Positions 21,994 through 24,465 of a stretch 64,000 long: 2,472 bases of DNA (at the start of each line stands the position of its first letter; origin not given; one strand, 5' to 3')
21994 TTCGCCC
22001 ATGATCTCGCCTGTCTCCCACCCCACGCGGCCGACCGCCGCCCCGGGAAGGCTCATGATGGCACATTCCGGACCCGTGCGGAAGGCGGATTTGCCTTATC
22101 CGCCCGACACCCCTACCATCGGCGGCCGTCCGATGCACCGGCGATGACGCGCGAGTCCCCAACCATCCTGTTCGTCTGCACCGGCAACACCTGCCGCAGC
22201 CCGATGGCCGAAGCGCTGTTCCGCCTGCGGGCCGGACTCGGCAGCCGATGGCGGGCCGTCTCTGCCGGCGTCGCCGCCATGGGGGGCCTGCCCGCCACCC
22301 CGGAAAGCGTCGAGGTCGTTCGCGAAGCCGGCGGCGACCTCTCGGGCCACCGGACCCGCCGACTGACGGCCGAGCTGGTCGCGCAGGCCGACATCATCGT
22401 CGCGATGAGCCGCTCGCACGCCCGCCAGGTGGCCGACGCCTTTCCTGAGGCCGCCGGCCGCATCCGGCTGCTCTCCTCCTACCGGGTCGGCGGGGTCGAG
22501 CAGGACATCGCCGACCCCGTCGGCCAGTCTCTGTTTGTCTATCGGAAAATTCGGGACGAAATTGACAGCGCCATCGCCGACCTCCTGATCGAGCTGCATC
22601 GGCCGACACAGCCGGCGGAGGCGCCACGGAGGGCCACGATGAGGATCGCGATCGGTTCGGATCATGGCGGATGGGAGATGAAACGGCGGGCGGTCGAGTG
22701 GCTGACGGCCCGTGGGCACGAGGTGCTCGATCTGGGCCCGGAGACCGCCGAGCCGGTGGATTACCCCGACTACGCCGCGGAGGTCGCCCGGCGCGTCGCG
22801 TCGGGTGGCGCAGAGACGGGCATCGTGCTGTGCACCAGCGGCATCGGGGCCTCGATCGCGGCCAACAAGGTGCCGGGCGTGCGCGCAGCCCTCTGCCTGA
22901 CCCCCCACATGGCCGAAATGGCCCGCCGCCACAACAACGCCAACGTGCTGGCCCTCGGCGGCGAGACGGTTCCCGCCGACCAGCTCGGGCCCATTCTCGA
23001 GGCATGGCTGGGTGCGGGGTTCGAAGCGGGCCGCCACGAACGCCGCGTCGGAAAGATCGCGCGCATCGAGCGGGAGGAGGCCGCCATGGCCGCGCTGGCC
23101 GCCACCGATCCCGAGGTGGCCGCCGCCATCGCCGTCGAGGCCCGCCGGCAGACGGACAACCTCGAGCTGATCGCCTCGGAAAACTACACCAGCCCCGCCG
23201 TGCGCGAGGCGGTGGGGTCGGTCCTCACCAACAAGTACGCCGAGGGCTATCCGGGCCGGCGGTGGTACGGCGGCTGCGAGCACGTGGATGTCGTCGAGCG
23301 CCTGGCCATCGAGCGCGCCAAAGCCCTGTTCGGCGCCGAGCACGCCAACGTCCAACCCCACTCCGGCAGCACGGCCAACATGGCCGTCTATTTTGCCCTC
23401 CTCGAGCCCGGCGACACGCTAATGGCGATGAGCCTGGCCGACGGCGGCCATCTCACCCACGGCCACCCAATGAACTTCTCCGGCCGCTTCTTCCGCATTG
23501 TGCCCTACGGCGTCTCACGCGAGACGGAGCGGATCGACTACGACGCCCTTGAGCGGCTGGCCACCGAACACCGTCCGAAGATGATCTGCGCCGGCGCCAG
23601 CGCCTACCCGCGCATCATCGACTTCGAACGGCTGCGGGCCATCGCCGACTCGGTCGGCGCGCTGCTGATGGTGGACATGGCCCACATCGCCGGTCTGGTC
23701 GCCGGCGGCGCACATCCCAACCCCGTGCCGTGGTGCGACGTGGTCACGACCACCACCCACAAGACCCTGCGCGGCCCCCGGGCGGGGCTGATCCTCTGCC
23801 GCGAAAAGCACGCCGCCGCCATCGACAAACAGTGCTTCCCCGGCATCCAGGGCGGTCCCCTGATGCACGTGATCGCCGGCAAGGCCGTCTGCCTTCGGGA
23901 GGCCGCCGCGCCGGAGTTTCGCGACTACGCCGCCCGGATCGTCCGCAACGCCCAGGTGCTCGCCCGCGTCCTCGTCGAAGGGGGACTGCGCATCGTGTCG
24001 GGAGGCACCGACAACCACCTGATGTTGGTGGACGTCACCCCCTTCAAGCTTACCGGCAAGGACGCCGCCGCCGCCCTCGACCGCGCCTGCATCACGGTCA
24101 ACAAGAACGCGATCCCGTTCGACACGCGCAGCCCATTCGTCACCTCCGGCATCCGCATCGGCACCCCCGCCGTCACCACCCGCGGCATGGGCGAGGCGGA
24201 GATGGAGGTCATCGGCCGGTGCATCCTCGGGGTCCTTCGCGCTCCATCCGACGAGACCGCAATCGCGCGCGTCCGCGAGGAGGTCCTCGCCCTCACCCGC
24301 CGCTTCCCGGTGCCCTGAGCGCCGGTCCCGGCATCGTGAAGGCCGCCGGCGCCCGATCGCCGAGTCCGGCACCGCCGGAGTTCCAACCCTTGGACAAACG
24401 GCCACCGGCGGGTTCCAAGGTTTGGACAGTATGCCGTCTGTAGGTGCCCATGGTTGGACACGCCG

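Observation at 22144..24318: Single in-frame ORF fusing LMW protein-tyrosine phosphatase, RpiB and serine hydroxymethyltransferase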

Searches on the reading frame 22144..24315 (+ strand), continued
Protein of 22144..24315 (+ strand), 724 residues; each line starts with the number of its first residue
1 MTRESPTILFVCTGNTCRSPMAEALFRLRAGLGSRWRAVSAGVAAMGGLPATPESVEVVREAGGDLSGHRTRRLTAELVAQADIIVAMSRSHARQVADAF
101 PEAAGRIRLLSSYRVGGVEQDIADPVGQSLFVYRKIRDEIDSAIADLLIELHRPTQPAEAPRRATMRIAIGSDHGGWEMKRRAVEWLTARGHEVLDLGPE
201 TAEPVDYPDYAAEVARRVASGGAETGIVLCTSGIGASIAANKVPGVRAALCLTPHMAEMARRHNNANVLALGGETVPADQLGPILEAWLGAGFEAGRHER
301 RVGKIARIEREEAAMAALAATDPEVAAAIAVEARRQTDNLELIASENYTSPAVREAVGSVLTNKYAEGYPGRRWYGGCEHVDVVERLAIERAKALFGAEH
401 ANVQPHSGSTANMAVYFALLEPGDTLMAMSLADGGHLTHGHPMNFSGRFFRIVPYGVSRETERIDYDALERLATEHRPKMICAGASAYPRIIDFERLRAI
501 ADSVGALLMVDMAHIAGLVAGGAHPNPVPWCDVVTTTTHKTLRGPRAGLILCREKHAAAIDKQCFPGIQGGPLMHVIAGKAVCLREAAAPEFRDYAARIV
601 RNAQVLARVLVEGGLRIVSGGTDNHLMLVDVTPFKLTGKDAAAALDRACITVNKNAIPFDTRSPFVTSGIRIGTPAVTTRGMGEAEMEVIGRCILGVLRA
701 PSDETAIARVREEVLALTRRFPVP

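Call 56: predict_structure(alignment_id=A3)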
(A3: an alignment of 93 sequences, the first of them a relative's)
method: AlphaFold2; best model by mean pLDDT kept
length: 724 residues; sequences in the alignment: 93
mean_pLDDT: 88.4   pTM: 0.65
mean pLDDT of the five models: 88.4, 88.2, 87.2, 85.5, 84.1
residues with pLDDT >= 90: 482; 70-90: 173; 50-70: 40; < 50: 29
segments of 3 or more residues with pLDDT < 50: 154-163, 367-376, 566-570
pLDDT, mean of each block of 10 residues (from residue 1): 78 97 97 92 95 97 96 97 97 97 95 83 94 96 93 51 73 94 95 93 90 92 94 94 89 95 91 94 96 74 70 74 85 92 90 84 53 52 85 96 83 88 89 60 69 89 94 97 80 96 97 94 96 94 91 93 57 79 95 96 98 94 93 94 98 87 79 95 98 98 98 96 88
secondary structure, 60 per line:
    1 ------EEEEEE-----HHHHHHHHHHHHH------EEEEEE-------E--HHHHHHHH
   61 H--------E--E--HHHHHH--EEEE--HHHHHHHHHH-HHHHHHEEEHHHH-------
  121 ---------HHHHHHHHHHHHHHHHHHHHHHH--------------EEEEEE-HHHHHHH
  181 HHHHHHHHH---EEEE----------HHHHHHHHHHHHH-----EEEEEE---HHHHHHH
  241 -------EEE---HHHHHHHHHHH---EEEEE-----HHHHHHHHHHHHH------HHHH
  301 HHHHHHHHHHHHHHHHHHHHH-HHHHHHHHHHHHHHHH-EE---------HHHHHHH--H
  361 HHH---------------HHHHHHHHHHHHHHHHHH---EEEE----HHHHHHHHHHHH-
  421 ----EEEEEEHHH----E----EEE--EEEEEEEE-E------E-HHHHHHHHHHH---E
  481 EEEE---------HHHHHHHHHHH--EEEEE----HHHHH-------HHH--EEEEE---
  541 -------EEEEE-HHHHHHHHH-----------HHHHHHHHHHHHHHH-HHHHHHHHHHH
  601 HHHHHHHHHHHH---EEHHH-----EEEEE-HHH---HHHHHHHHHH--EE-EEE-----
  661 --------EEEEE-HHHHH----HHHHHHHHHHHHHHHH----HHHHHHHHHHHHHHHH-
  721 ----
elements in order (helices of 4 or more, strands of 3 or more residues): E7-12 H18-30 E37-42 H53-61 H76-81 E84-87 H90-99 H101-106 E107-109 H110-113 H130-152 E167-172 H174-189 E193-196 H207-219 E225-230 H234-240 E248-250 H254-264 E268-272 H278-290 H297-321 H323-338 H351-357 H360-363 H379-396 E400-403 H408-419 E425-430 E443-445 E448-455 H466-476 E480-484 H494-504 E507-511 H516-520 E533-537 E548-552 H554-562 H574-588 H590-612 E626-630 H638-647 E653-655 E669-673 H675-679 H684-699 H704-719
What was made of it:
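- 22603..22638 (+): Linker 1, residues 154-165 (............): hypervariable in the family and predicted disordered. AF2 pLDDT below 50 for residues 154-163 (call 56).
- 23032..23157 (+): Junction 2: predicted continuous helix (residues 297-321) running from the RpiB C-terminus into the SHMT N-terminal helix (323-338), with no flexible linker. AF2 secondary structure, pLDDT about 70-74 (call 56).
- Structure (call 56): linker 1 has pLDDT below 50; junction 2 is a continuous helix. The site lies inside a predicted continuous helix (call 56).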

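Call 58: list_cluster_members(proteins=[P0001, P0002, P0003, P0004, P0075, P0047, P0101])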
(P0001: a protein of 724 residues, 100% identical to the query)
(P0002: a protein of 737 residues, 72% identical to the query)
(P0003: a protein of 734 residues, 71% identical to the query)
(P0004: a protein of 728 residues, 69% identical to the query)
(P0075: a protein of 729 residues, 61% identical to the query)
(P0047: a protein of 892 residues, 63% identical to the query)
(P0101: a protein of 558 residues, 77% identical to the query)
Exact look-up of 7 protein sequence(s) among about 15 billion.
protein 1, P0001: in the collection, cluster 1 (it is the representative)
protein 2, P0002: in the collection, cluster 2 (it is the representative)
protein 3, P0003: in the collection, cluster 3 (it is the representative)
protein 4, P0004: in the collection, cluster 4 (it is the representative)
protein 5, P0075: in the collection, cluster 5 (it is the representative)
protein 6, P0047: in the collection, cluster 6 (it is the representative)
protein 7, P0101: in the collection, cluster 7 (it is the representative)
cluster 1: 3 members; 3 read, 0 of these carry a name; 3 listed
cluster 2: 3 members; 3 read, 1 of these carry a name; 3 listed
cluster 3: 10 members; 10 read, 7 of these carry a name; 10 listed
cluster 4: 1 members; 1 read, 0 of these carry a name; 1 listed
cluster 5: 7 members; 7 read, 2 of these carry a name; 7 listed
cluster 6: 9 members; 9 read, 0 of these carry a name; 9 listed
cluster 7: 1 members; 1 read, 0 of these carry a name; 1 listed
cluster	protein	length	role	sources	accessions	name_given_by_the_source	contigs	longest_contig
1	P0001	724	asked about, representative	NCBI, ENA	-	-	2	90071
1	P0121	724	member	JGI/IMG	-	-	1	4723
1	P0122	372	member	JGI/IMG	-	-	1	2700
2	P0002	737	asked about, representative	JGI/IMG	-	RpiB/LacA/LacB family sugar-phosphate isomerase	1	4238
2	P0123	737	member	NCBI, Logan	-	-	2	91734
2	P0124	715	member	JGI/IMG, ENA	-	-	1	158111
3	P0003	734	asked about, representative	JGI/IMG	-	RpiB/LacA/LacB family sugar-phosphate isomerase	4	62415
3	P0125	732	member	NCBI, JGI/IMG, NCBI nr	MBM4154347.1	MAG: ribose 5-phosphate isomerase B [Lentisphaerae bacterium] | ribose 5-phosphate isomerase B [Lentisphaerota bacterium]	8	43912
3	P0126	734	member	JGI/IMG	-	RpiB/LacA/LacB family sugar-phosphate isomerase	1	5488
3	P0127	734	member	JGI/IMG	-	RpiB/LacA/LacB family sugar-phosphate isomerase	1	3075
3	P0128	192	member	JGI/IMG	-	glycine hydroxymethyltransferase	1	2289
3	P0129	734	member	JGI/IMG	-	RpiB/LacA/LacB family sugar-phosphate isomerase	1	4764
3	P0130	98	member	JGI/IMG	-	glycine hydroxymethyltransferase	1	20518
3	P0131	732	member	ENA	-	-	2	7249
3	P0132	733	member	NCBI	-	-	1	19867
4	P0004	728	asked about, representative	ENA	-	-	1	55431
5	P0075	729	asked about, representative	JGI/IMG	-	glycine hydroxymethyltransferase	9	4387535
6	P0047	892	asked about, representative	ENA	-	-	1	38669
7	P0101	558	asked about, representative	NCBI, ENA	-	-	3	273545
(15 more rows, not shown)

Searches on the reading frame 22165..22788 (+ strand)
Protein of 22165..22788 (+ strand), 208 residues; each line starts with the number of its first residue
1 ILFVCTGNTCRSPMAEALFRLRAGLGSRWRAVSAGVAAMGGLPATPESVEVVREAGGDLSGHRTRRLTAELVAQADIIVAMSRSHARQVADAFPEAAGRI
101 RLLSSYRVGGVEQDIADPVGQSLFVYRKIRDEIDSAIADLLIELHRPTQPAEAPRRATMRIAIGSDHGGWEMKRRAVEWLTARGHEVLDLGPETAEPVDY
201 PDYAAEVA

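Call 28: find_related_loci(query=A2, collection=metagenome_contigs, flank=2500)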
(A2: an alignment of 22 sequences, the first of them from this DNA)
Query A2 (208 aa) in metagenome_contigs; peptide patterns used: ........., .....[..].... (x = any residue, [..] = any of these).
600 stretches matched a pattern (row limit reached: there are more); 591 encode a relative of the query (tblastn E <= 1e-3); the best 80 are kept; 80 distinct loci.
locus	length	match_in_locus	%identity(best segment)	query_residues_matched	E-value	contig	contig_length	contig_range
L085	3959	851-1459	53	1-208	1e-65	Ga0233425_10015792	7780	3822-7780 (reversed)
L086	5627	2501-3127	45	1-203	7e-54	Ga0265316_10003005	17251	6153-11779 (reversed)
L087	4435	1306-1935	46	1-208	1e-51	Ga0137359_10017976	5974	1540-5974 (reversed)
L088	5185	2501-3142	44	1-208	2e-51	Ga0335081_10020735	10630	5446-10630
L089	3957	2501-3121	46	1-208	4e-51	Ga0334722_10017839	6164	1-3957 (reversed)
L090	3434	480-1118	42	1-208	2e-49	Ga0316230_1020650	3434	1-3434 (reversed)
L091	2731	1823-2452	43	1-208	1e-48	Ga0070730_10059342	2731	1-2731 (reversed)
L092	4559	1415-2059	40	1-208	2e-47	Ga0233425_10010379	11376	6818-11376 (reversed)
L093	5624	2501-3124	42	1-208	1e-46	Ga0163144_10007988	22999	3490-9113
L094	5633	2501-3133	41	1-208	1e-43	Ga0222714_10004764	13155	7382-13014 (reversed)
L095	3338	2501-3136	35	1-208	1e-43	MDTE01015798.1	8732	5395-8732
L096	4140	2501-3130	40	1-207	4e-43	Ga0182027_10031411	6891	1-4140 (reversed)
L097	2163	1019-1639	37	1-208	8e-43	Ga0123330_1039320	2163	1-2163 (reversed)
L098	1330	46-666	41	1-208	1e-43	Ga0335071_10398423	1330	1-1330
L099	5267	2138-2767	40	1-207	1e-41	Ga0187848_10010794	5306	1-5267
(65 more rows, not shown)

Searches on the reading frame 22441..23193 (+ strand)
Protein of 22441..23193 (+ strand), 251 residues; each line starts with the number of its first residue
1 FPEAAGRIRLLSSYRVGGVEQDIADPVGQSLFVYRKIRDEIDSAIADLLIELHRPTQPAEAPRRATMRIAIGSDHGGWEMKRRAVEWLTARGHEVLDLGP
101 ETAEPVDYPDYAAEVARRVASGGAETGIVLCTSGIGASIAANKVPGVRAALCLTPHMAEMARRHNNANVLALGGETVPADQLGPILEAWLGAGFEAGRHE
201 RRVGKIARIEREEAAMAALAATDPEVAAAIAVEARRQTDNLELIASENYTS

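Call 21: find_related_loci(query=A1, collection=genome_contigs, flank=4000)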
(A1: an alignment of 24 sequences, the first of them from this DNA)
Query A1 (251 aa) in genome_contigs; peptide patterns used: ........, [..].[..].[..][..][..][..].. (x = any residue, [..] = any of these).
600 stretches matched a pattern (row limit reached: there are more); 467 encode a relative of the query (tblastn E <= 1e-3); the best 80 are kept; 80 distinct loci.
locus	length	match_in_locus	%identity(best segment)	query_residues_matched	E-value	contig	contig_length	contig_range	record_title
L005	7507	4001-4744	51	1-251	5e-77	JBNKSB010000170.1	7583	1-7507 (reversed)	MAG: Pontiella sp. isolate B1B2.bin.15.orig k141_2398702, whole genome shotgun sequence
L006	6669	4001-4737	59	1-251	1e-70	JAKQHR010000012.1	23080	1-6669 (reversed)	MAG: Verrucomicrobiota bacterium isolate USDE_metabat.36 k141_130089, whole genome shotgun sequence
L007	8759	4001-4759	43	1-251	2e-60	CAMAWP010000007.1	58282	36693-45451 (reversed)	MAG: Akkermansia muciniphila isolate MaH-09apr19-44 genome assembly, contig: MaH-09apr19-C1006, whole genome shotgun seq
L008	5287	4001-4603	53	54-251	2e-58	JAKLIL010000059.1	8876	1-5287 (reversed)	MAG: Verrucomicrobia bacterium isolate RA.bin86 RA.bin86_59, whole genome shotgun sequence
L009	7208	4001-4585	48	67-251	2e-55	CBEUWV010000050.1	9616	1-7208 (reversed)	MAG TPA_asm: uncultured bacterium isolate SRR13309659_concoct_9 genome assembly, contig: ERZ26778719.432, whole genome s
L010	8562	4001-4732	41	1-251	2e-54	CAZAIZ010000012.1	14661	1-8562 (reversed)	MAG TPA_asm: uncultured Pedosphaera sp. isolate SRP260945_co1_342 genome assembly, contig: NODE_6764_length_14661_cov_12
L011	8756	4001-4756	39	1-251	6e-54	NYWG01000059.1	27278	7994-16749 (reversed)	MAG: Verrucomicrobiales bacterium isolate CPC23 55923, whole genome shotgun sequence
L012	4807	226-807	53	67-251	1e-52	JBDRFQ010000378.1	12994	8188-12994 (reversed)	MAG: Candidatus Eisenbacteria bacterium isolate MEGAHIT-group-1.380 k141_3315921, whole genome shotgun sequence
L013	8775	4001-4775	52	7-251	2e-51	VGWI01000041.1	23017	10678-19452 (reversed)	MAG: Lentisphaerae bacterium isolate K_DeepCast_250m_m2_056 K_DeepCast_250m_m2_056_Ga0194125_10004094, whole genome shot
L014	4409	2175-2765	46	67-251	1e-50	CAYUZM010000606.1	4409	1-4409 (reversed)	MAG TPA_asm: uncultured Solibacteraceae bacterium isolate SRP302447_co4_295 genome assembly, contig: NODE_55770_length_4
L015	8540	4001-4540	48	64-251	9e-51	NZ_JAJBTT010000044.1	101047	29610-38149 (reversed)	MAG: Akkermansia sp. isolate U_126901 U_126901=NODE_15_length_101047_cov_37.167766, whole genome shotgun sequence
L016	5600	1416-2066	39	7-212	4e-50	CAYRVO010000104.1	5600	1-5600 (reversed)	MAG TPA_asm: uncultured Halanaerobiales bacterium isolate binchicken_co13_446 genome assembly, contig: NODE_24885_length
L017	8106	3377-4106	47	1-251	2e-49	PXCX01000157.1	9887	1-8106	MAG: PVC group bacterium isolate T3Sed10_310R1 T3-Sed10-C16864, whole genome shotgun sequence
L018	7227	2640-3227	46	68-251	3e-49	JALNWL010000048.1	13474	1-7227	MAG: Syntrophales bacterium isolate SO_2016_LW2 bin 162 scaffold09271_LW138R_2016, whole genome shotgun sequence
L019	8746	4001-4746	51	1-251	4e-51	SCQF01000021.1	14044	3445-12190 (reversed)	MAG: Verrucomicrobia bacterium isolate DP16D_bin.41 DP16D_bin.41-26905, whole genome shotgun sequence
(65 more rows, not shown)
